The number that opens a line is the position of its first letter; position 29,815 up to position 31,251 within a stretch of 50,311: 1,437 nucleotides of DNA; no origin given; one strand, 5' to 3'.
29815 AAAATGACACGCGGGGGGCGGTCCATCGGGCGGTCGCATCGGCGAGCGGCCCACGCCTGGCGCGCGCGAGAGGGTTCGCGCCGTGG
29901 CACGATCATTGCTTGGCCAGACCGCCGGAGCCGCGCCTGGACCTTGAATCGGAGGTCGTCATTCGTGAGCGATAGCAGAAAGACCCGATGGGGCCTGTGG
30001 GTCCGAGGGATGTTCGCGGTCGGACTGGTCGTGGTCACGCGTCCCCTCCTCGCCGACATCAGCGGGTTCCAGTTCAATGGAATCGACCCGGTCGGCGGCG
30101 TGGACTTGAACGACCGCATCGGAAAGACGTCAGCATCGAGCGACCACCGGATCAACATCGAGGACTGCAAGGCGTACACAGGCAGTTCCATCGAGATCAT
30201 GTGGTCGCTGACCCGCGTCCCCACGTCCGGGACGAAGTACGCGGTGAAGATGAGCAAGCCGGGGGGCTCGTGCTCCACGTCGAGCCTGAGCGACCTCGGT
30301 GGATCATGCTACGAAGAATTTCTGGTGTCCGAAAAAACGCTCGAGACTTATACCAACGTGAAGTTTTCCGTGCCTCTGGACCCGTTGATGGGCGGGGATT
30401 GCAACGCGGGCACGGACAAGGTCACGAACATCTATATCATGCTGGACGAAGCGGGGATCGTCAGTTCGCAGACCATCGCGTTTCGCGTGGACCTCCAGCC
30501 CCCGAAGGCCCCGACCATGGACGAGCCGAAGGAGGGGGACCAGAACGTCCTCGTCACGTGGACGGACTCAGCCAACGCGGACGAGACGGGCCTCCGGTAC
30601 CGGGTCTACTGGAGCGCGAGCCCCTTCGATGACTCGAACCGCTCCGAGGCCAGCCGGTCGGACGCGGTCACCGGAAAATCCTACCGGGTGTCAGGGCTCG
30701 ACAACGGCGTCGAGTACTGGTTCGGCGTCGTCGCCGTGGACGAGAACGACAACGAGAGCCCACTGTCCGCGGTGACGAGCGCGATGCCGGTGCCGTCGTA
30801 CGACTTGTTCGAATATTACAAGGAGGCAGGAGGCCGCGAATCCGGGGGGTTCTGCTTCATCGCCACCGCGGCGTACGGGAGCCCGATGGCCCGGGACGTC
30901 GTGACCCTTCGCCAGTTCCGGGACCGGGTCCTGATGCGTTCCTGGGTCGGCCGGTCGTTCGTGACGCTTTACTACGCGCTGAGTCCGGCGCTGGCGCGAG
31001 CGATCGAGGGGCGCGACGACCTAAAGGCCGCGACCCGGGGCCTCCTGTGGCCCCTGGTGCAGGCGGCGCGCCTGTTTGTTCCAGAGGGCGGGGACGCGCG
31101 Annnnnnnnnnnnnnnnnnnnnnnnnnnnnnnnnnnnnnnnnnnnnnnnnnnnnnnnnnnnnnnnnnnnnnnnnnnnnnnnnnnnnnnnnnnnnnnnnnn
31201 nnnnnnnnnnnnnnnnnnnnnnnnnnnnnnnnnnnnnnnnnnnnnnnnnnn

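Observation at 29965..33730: Compact sigma-54-driven surface module: FN3 protein with a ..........-type C-terminus, a dedicated OM beta-barrel, GT2 and GT4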

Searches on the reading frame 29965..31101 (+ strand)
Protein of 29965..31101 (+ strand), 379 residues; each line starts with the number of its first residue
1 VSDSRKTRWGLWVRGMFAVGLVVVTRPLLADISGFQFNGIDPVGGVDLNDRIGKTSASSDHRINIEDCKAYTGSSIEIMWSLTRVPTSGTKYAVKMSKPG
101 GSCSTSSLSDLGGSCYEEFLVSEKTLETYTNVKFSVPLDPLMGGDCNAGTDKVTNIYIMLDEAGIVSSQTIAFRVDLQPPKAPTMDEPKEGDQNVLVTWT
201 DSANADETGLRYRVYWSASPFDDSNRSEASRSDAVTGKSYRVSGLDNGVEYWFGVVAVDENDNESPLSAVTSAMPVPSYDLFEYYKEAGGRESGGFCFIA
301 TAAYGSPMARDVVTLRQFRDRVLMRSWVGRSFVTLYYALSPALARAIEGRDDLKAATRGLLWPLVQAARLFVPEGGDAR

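Call 7: search_protein_families(library=pfam, proteins=[window:29965-31101:+], max_evalue=0.1)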
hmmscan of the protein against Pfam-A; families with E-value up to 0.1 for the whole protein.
window:29965-31101:+ (379 aa): 1 family
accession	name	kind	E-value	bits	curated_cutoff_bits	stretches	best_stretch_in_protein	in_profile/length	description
PF00041.27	fn3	-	1.4e-06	28.8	25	1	189-269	10-79/84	Fibronectin type III domain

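Call 8: search_protein_families(library=ncbifam, proteins=[window:29965-31101:+], max_evalue=0.1)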
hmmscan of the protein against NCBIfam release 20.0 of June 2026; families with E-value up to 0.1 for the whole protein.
window:29965-31101:+ (379 aa): 2 families
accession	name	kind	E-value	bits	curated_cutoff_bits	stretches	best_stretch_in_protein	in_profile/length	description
NF041770.1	CFI_box_CTERM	domain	2.5e-27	94.5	40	1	297-365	1-69/69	CFI-box-CTERM domain-containing protein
NF045522.1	MXAN_2561_fam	equivalog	7.6e-25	88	150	1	159-298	148-280/304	MXAN_2561 family MXYO-CTERM-anchored protein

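Call 35: find_homologous_proteins(query=window:29965-31101:+, max_evalue=0.00001)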
Query window:29965-31101:+ (379 aa): 197 proteins with E <= 0.00001 among 4922 candidates; the best 120 are listed.
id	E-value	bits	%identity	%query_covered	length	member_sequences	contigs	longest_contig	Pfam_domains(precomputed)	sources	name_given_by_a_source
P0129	5.0e-254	860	100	100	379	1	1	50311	PF00041.28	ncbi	-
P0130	4.0e-240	814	94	100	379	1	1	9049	PF00041.28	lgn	-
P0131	1.9e-214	730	88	96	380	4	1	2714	PF00041.28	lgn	-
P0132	1.6e-205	701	85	95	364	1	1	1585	PF00041.28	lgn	-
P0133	1.7e-203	694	83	98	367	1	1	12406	-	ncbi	-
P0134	6.9e-189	646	82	90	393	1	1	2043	PF00041.28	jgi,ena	-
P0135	1.7e-188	645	78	94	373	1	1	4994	PF00041.28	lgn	-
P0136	5.2e-179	613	74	94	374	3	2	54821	-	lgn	-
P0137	1.2e-169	583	74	89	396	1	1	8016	PF00041.28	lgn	-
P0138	8.3e-162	557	69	90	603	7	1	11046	PF00041.28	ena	-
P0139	2.4e-157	542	68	90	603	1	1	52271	-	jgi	jgi:hypothetical protein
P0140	6.4e-155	534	64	94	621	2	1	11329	-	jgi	-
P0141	4.3e-136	472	60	92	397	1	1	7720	PF00041.28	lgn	-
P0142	7.8e-135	468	60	92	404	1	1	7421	PF00041.28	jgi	jgi:hypothetical protein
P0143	8.9e-135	468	60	94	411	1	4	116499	-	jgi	-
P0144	4.0e-134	466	61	91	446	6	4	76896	PF00041.28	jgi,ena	-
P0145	5.8e-134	465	59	92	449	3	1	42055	PF00041.28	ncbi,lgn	-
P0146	7.3e-133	461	61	90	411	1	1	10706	PF00041.28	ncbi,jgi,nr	ncbi:MAG: fibronectin type III domain-containing protein [Deltaproteobacteria bacterium]|nr:fibronec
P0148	6.9e-127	442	57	90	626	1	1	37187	PF00041.28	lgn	-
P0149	1.3e-124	434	56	95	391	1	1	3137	PF00041.28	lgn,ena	-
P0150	1.1e-122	428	56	94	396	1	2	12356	PF00041.28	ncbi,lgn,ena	-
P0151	5.7e-122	426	54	95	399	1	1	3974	PF00041.28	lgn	-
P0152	4.3e-121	423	56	94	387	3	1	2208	PF00041.28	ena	-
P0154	2.4e-119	417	54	94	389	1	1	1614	PF00041.28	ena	-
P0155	3.2e-118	413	52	96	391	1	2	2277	PF00041.28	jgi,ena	-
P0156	1.6e-113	398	55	89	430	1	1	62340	PF00041.28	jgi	-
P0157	2.0e-113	398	51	94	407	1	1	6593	PF00041.28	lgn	-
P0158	2.1e-112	394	53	95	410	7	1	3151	PF00041.28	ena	-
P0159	3.9e-112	393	53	89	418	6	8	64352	PF00041.28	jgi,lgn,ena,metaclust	metaclust:\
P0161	4.3e-112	393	54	90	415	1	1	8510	PF00041.28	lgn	-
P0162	5.3e-111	390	53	92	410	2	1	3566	PF00041.28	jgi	jgi:hypothetical protein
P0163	5.5e-111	390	53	93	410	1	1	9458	PF00041.28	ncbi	-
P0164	6.9e-110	386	51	92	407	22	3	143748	PF00041.28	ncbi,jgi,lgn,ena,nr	ncbi:MAG TPA: fibronectin type III domain-containing protein [Oligoflexales bacterium]|nr:fibronecti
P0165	5.7e-108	380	51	95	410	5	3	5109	PF00041.28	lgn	-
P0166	4.1e-107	377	48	97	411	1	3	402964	PF00041.28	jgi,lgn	jgi:hypothetical protein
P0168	1.0e-102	362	48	93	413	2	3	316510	PF00041.28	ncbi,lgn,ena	-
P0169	1.0e-99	352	46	94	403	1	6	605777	PF00041.28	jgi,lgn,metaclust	metaclust:\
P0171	6.0e-99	350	49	90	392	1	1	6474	PF00041.28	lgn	-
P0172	6.2e-92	327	52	79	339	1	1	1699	PF00041.28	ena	-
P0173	4.4e-90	321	51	75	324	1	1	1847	PF28407.1,PF00041.28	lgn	-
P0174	4.9e-87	311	48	86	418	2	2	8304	PF00041.28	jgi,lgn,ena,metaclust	metaclust:\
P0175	4.2e-83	298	45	87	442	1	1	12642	PF00041.28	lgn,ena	-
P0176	3.3e-82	295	43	92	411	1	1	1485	PF00041.28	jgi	jgi:hypothetical protein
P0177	2.0e-80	289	43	92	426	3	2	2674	PF00041.28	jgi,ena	jgi:hypothetical protein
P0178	3.1e-80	288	44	90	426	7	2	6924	PF00041.28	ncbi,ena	-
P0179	1.0e-78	283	45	91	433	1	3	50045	PF00041.28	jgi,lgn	jgi:hypothetical protein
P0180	1.2e-77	280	44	92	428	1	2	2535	PF00041.28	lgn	-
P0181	1.3e-74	270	44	92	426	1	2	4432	PF00041.28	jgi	-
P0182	5.7e-71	258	47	66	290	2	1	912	PF00041.28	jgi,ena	-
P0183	2.2e-67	246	44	79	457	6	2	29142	PF00041.28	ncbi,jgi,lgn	jgi:hypothetical protein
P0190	2.4e-62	229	44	74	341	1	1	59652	PF00041.28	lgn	-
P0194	1.3e-43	168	50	51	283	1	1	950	PF00041.28,PF16656.12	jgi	jgi:hypothetical protein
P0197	1.3e-33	135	35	74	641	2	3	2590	PF00041.28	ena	-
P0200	1.7e-30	125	37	66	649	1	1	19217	PF00041.28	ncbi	-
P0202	4.9e-30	123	31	74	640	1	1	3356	PF00041.28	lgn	-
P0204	1.6e-28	118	32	76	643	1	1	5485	PF00041.28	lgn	-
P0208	1.1e-27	115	30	74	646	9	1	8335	PF00041.28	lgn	-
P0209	1.2e-27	115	31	82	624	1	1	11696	PF00041.28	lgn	-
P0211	2.9e-27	114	32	58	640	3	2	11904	PF00041.28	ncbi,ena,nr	ncbi:MAG: fibronectin type III domain-containing protein [Proteobacteria bacterium]|nr:fibronectin t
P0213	6.1e-27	113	30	74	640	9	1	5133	PF00041.28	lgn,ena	-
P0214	6.9e-27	113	46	35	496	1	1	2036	PF00041.28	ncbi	-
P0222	6.7e-24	103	47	36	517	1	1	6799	PF00041.28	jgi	jgi:hypothetical protein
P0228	3.5e-22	97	44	41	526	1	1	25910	PF00041.28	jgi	jgi:hypothetical protein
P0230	2.6e-19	88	36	54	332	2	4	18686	PF00041.28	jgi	jgi:hypothetical protein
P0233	8.5e-16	76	36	45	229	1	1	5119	PF00041.28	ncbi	-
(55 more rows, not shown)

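Call 47: predict_structure(alignment_id=A4)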
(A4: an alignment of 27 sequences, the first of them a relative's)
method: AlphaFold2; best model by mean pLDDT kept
length: 621 residues; sequences in the alignment: 27
mean_pLDDT: 78.9   pTM: 0.56
mean pLDDT of the five models: 78.9, 77.0, 76.3, 73.0, 71.1
residues with pLDDT >= 90: 142; 70-90: 346; 50-70: 90; < 50: 43
segments of 3 or more residues with pLDDT < 50: 1-21, 285-287, 395-410
pLDDT, mean of each block of 10 residues (from residue 1): 36 36 71 74 58 81 86 85 88 85 78 84 86 73 87 86 85 93 91 83 96 91 92 92 94 90 93 85 61 74 80 70 67 69 82 78 62 67 61 46 36 82 83 80 83 88 85 89 87 88 89 86 89 86 82 86 84 63 80 87 78 91 80
secondary structure, 60 per line:
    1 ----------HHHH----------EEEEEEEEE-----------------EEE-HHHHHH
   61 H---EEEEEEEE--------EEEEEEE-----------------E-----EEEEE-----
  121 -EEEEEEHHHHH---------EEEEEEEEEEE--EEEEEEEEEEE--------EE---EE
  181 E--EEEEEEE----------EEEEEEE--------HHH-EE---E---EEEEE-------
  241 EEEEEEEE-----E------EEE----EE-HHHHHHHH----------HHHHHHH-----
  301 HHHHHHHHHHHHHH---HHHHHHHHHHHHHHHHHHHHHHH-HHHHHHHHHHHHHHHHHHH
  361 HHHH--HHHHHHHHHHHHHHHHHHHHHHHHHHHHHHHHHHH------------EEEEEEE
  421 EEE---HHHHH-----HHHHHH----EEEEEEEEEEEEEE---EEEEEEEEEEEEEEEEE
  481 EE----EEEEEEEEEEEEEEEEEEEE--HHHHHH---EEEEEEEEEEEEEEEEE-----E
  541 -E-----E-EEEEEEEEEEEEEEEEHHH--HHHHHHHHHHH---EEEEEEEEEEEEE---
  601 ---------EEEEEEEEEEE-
elements in order: H11-14 E25-33 E51-53 H55-61 E65-72 E81-87 E111-115 E122-127 H128-132 E142-152 E155-165 E179-181 E184-190 E201-207 E229-233 E241-248 E261-263 H271-278 H289-295 H301-314 H318-340 H342-364 H367-401 E414-423 H427-431 H437-442 E447-460 E464-482 E487-506 H509-514 E518-534 E550-565 H571-581 E585-597 E610-620

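Call 50: predict_structure(alignment_id=A5)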
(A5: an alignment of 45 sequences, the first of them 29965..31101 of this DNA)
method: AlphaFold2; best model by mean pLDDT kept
length: 379 residues; sequences in the alignment: 45
mean_pLDDT: 87.1   pTM: 0.65
mean pLDDT of the five models: 87.1, 86.7, 84.7, 84.2, 83.6
residues with pLDDT >= 90: 247; 70-90: 74; 50-70: 40; < 50: 18
segments of 3 or more residues with pLDDT < 50: 1-3, 25-28, 290-296, 376-379
pLDDT, mean of each block of 10 residues (from residue 1): 50 64 55 94 95 93 96 97 95 97 93 92 95 97 94 97 95 97 97 96 95 98 96 97 97 98 96 86 57 55 75 85 87 84 82 87 89 59
secondary structure, 60 per line:
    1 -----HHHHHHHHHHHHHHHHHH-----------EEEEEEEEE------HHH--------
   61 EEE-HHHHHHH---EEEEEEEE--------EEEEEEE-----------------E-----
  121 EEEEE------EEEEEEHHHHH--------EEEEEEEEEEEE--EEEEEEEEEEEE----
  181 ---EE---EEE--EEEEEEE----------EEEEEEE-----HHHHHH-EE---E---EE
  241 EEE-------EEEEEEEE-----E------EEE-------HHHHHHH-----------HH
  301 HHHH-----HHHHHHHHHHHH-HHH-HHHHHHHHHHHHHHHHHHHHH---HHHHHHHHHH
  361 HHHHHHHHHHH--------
elements in order: H6-23 E35-43 E61-63 H65-71 E75-82 E91-97 E121-125 E132-137 H138-142 E151-162 E165-176 E189-191 E194-200 E211-217 H223-228 E239-243 E251-258 E271-273 H281-287 H299-304 H310-321 H327-347 H351-371

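Call 52: fold_search(model_id=the predicted structure, library=pdb)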
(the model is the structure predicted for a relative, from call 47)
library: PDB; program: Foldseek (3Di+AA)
matches with E <= 10: 1447; with E <= 0.001: 460
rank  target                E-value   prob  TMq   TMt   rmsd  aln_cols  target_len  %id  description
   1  7u7n_C                1.2e-08  1.00  0.15  0.40  12.2       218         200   14  IL-27 quaternary receptor signaling complex (released 2022-05-25)
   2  5x83_D                2.1e-08  1.00  0.15  0.39   9.6       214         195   11  Structure of DCC FN456 domains (released 2017-09-06)
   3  5x83_B                3.1e-08  1.00  0.15  0.38   9.8       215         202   12  Structure of DCC FN456 domains (released 2017-09-06)
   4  8iyk_F                4.7e-08  1.00  0.15  0.12  18.4       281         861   12  Tail tip conformation 1 of phage lambda tail (released 2023-10-18)
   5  4bqb_D                5.9e-08  1.00  0.15  0.39   9.7       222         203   17  Crystal structure of the FN5 and FN6 domains of NEO1, form 2 (released 2013-06-12)
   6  4bq7_A                5.9e-08  1.00  0.15  0.41  10.3       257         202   16  Crystal structure of the RGMB-Neo1 complex form 2 (released 2013-06-12)
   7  4bq6_A                6.2e-08  1.00  0.14  0.40  10.8       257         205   15  Crystal structure of the RGMB-NEO1 complex form 1 (released 2013-06-12)
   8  6z3m_E                6.2e-08  1.00  0.14  0.40  10.6       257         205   16  Repulsive Guidance Molecule B (RGMB) in complex with Growth Differentiation Factor 5 (GDF5) and Neogenin 1 (NEO1). (released 2020-07-01)
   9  8afp                  8.6e-08  1.00  0.19  0.45   7.6       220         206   13  Structure of fibronectin 2 and 3 of L1CAM at 3.0 Angstrom (released 2023-03-08)
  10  4bqb_C                8.6e-08  1.00  0.15  0.38   9.9       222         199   17  Crystal structure of the FN5 and FN6 domains of NEO1, form 2 (released 2013-06-12)
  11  4bqb_A                9.0e-08  1.00  0.14  0.39   9.8       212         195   16  Crystal structure of the FN5 and FN6 domains of NEO1, form 2 (released 2013-06-12)
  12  4m7l_T                9.0e-08  1.00  0.13  0.38  10.9       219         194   14  Crystal structure of the complex between human tissue factor extracellular domain and antibody 10H10 FAB fragment (released 2014-08-13)
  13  4bqc_A                9.5e-08  1.00  0.14  0.38   9.8       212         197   14  Crystal structure of the FN5 and FN6 domains of NEO1 bound to SOS (released 2013-06-12)
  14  6e3k_E                1.1e-07  1.00  0.14  0.36  12.1       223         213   14  Interferon gamma signalling complex with IFNGR1 and IFNGR2 (released 2019-02-27)
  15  4bq8_A                1.1e-07  1.00  0.14  0.41  10.5       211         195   16  Crystal structure of the RGMB-NEO1 complex form 3 (released 2013-06-12)
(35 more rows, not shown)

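Call 53: fold_search(model_id=the predicted structure, library=pdb)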
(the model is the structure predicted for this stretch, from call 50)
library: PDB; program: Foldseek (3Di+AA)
matches with E <= 10: 1902; with E <= 0.001: 671
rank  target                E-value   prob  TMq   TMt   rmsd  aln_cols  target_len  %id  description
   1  4bqb_C                6.2e-10  1.00  0.23  0.41  10.1       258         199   13  Crystal structure of the FN5 and FN6 domains of NEO1, form 2 (released 2013-06-12)
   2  4bqb_D                8.3e-10  1.00  0.23  0.41  10.2       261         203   14  Crystal structure of the FN5 and FN6 domains of NEO1, form 2 (released 2013-06-12)
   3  5x83_B                1.1e-09  1.00  0.23  0.41   9.4       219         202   13  Structure of DCC FN456 domains (released 2017-09-06)
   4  4bq6_A                1.2e-09  1.00  0.24  0.42  10.0       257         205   15  Crystal structure of the RGMB-NEO1 complex form 1 (released 2013-06-12)
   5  7u7n_C                1.8e-09  1.00  0.22  0.39  12.9       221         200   14  IL-27 quaternary receptor signaling complex (released 2022-05-25)
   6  4bq7_A                2.0e-09  1.00  0.23  0.42   9.5       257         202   14  Crystal structure of the RGMB-Neo1 complex form 2 (released 2013-06-12)
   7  4bqc_A                2.1e-09  1.00  0.22  0.41   9.9       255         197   14  Crystal structure of the FN5 and FN6 domains of NEO1 bound to SOS (released 2013-06-12)
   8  1bqu_B                2.1e-09  1.00  0.25  0.40  10.9       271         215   14  CYTOKYNE-BINDING REGION OF GP130 (released 1998-08-26)
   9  6z3m_E                2.2e-09  1.00  0.24  0.42   9.9       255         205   14  Repulsive Guidance Molecule B (RGMB) in complex with Growth Differentiation Factor 5 (GDF5) and Neogenin 1 (NEO1). (released 2020-07-01)
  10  8iyk_F                3.2e-09  1.00  0.26  0.14   9.2       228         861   13  Tail tip conformation 1 of phage lambda tail (released 2023-10-18)
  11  5x83_D                3.2e-09  1.00  0.23  0.42   9.5       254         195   11  Structure of DCC FN456 domains (released 2017-09-06)
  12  4bq8_A                3.2e-09  1.00  0.23  0.42  10.6       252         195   15  Crystal structure of the RGMB-NEO1 complex form 3 (released 2013-06-12)
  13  8afp                  3.8e-09  1.00  0.30  0.49   6.8       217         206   16  Structure of fibronectin 2 and 3 of L1CAM at 3.0 Angstrom (released 2023-03-08)
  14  8afo_A                4.0e-09  1.00  0.31  0.51   6.2       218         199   16  Structure of fibronectin 2 and 3 of L1CAM at 2.0 Angstrom (released 2023-03-08)
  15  1i1r_A                4.5e-09  1.00  0.24  0.29  10.1       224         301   15  CRYSTAL STRUCTURE OF A CYTOKINE/RECEPTOR COMPLEX (released 2001-03-28)
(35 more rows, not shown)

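Call 80: search_protein_families(library=ncbifam, proteins=[P0140], max_evalue=0.01)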
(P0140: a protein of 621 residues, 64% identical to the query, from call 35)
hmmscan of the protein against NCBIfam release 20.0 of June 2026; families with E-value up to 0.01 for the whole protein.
P0140 (621 aa): 4 families
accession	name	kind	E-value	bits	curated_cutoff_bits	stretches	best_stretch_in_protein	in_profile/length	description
NF040596.1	MXAN_2562_fam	subfamily_domain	2.8e-65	219.9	100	1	415-620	3-207/208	MXAN_2562 family outer membrane beta-barrel protein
NF041770.1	CFI_box_CTERM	domain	2.1e-29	101.1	40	1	288-356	1-69/69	CFI-box-CTERM domain-containing protein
NF045522.1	MXAN_2561_fam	equivalog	2.1e-21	76.7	150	1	136-288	134-279/304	MXAN_2561 family MXYO-CTERM-anchored protein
NF053801.1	OM_Bd0486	exception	2.3e-14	53.3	370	1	435-618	179-353/356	Bd0486 family outer membrane beta-barrel protein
